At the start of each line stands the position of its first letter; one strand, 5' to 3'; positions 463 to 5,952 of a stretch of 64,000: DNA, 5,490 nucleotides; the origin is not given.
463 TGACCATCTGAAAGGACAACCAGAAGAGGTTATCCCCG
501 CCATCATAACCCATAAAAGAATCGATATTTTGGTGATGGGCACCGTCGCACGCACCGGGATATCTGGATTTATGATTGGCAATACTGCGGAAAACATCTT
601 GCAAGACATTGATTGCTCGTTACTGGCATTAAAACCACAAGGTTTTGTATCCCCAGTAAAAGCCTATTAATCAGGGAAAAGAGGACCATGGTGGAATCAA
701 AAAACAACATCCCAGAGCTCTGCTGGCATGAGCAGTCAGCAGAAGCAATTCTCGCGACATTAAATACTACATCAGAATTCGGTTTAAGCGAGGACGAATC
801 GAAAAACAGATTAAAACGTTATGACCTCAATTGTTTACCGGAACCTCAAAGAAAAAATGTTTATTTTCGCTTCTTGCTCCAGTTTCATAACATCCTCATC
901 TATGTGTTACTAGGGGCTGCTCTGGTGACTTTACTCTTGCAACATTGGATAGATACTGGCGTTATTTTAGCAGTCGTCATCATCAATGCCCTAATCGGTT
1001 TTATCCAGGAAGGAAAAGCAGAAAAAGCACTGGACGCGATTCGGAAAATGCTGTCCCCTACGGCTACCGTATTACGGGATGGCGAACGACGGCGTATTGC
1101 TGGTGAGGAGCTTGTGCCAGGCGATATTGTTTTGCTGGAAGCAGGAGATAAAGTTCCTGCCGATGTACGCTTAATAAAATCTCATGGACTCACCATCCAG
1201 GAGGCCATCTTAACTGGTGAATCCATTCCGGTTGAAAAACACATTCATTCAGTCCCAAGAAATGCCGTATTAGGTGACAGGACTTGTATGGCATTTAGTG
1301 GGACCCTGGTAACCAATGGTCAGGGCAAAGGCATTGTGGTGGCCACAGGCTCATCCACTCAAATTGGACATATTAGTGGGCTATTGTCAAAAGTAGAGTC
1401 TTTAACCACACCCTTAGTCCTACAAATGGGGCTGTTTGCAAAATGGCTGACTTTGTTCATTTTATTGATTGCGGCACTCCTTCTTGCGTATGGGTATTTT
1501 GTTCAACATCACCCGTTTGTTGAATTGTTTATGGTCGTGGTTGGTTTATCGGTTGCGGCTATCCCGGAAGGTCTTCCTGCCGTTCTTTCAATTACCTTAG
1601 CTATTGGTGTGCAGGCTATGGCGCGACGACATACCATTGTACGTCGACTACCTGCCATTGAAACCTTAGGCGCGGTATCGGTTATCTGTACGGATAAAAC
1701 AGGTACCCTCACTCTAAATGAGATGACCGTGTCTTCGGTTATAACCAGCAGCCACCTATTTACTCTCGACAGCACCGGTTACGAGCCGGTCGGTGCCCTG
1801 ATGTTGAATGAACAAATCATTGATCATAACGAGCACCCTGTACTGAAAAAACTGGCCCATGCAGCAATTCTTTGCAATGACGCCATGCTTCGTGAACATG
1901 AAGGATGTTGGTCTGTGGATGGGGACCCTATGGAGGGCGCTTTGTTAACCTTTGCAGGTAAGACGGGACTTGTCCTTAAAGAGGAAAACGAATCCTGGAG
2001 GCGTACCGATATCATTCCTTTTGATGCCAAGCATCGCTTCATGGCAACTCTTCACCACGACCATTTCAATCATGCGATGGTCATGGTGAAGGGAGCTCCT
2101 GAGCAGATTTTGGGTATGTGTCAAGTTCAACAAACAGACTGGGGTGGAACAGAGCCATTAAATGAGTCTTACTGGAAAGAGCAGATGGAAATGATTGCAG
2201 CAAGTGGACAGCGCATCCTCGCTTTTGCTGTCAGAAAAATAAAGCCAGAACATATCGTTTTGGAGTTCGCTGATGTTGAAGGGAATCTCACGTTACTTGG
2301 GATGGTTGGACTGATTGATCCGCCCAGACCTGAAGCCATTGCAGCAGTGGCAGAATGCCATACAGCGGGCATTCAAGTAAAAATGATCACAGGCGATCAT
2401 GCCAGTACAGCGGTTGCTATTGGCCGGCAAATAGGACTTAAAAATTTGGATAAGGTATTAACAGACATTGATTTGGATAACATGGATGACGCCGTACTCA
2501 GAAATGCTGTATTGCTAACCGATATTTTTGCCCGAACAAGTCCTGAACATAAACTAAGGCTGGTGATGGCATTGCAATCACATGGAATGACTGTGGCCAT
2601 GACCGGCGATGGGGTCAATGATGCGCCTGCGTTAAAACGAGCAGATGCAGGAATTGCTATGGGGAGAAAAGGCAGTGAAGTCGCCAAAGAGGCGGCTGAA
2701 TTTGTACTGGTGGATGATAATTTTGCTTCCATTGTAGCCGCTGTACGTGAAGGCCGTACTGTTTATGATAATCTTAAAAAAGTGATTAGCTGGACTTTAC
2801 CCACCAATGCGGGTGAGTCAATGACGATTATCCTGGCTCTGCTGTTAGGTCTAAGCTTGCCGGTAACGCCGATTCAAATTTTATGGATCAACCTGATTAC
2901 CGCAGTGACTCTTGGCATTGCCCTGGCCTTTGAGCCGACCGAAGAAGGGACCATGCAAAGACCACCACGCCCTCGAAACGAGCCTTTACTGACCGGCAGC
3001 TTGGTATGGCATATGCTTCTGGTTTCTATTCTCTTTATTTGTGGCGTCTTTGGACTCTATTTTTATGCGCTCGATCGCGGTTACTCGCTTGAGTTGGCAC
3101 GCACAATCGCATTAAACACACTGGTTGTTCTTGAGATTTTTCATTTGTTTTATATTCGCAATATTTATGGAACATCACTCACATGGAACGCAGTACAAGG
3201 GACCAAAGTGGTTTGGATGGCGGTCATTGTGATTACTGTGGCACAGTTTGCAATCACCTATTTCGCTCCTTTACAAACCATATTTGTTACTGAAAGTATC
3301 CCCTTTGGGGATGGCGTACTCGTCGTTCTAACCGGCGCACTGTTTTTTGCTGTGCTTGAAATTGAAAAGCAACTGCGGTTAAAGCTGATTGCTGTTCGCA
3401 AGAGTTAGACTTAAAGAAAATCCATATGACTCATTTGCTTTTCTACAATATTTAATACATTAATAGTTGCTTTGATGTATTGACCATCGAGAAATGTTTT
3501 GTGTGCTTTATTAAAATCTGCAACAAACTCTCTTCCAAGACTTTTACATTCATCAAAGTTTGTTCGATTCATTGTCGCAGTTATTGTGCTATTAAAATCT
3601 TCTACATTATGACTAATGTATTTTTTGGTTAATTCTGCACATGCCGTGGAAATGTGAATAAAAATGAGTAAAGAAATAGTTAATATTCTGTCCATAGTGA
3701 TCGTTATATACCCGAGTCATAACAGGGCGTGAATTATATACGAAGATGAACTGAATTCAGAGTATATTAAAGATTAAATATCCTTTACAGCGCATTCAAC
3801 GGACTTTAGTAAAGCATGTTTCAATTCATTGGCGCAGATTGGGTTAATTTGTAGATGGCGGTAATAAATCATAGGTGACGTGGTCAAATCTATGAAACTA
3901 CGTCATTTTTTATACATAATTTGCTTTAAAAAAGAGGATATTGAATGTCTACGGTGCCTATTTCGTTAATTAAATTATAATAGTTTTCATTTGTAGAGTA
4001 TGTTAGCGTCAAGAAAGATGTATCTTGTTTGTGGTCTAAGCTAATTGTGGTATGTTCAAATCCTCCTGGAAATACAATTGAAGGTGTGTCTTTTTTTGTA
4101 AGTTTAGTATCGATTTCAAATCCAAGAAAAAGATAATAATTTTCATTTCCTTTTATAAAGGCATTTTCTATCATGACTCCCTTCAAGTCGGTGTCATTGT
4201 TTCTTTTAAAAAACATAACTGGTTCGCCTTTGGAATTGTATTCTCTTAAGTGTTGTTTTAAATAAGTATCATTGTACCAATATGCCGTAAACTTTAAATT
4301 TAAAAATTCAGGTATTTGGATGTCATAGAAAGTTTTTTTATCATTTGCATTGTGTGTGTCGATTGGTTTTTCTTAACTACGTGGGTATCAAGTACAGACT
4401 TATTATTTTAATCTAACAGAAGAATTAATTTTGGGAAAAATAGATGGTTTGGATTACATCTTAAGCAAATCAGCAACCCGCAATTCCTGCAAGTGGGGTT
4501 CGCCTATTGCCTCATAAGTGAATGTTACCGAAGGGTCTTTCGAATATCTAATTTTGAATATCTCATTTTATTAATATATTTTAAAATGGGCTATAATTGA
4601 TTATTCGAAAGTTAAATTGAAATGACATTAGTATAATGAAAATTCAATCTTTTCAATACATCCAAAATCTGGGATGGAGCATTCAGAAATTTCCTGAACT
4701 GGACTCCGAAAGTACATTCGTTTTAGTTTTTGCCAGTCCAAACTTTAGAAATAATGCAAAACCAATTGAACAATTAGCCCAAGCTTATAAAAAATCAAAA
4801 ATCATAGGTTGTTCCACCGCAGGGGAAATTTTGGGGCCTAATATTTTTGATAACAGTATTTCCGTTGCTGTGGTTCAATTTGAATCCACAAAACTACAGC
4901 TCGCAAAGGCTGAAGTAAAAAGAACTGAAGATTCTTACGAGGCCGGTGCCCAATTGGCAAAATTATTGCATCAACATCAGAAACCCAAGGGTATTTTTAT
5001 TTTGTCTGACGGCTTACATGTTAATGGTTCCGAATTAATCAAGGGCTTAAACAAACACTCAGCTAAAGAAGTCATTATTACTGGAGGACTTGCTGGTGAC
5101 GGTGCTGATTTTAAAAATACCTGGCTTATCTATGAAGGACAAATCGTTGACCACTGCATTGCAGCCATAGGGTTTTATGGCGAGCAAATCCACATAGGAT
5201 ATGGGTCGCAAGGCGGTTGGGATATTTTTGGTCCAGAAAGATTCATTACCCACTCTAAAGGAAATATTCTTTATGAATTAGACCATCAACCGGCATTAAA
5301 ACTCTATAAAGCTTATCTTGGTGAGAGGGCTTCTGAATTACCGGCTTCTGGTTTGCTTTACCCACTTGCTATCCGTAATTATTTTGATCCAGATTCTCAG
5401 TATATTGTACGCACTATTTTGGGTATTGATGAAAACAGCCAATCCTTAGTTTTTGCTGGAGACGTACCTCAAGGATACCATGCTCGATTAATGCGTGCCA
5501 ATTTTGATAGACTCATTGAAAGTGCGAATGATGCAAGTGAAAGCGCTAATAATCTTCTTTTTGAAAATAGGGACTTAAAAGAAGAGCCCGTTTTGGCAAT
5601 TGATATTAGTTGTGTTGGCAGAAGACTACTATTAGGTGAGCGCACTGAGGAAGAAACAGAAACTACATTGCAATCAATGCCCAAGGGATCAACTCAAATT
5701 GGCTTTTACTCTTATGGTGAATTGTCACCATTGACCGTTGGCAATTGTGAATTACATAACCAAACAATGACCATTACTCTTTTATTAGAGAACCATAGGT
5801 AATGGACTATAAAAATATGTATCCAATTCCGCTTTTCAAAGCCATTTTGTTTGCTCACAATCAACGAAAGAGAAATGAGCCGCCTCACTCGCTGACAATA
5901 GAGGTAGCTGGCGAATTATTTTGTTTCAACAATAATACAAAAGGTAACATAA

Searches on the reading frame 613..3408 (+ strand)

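Call 54: search_protein_families(library=pfam, proteins=[window:613-3408:+], max_evalue=0.00001)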
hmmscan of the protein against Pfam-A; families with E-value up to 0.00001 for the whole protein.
window:613-3408:+ (931 aa): 5 families
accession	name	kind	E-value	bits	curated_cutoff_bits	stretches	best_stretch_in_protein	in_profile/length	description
PF00122.25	E1-E2_ATPase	-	3.2e-52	177.1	28.1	1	145-339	1-181/181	E1-E2 ATPase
PF00689.26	Cation_ATPase_C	-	1.6e-42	145.7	27.3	1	749-920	2-174/175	Cation transporting ATPase, C-terminus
PF00702.32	Hydrolase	-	4.5e-18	66.8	26.4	1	357-678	3-191/191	haloacid dehalogenase-like hydrolase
PF13246.12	Cation_ATPase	-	3e-17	62.9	21.7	1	419-504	1-89/91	Cation transport ATPase (P-type)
PF00690.31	Cation_ATPase_N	-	4.1e-16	58.8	20.4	1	38-105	1-68/69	Cation transporter/ATPase, N-terminus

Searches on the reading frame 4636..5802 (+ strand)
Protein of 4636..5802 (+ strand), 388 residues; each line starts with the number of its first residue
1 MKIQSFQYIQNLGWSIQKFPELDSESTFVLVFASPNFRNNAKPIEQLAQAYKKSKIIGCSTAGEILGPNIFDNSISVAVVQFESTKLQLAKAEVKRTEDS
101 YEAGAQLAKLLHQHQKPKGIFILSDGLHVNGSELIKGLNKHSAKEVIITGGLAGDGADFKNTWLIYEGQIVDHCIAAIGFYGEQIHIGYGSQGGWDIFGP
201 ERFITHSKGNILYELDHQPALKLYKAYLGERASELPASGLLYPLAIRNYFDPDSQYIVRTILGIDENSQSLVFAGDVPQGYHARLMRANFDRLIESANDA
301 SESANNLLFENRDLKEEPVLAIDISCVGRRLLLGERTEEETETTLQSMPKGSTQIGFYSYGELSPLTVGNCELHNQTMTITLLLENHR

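Call 54: search_protein_families(library=pfam, proteins=[window:4636-5802:+], max_evalue=0.00001)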
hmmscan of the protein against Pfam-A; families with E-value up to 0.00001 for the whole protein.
window:4636-5802:+ (388 aa): 2 families
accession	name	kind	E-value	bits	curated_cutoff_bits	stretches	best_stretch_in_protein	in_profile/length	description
PF08495.15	FIST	-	1.9e-50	171.8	23.2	1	27-218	1-189/189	FIST N domain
PF10442.14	FIST_C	-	6.8e-34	117.3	28.5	1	220-365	1-131/131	FIST C domain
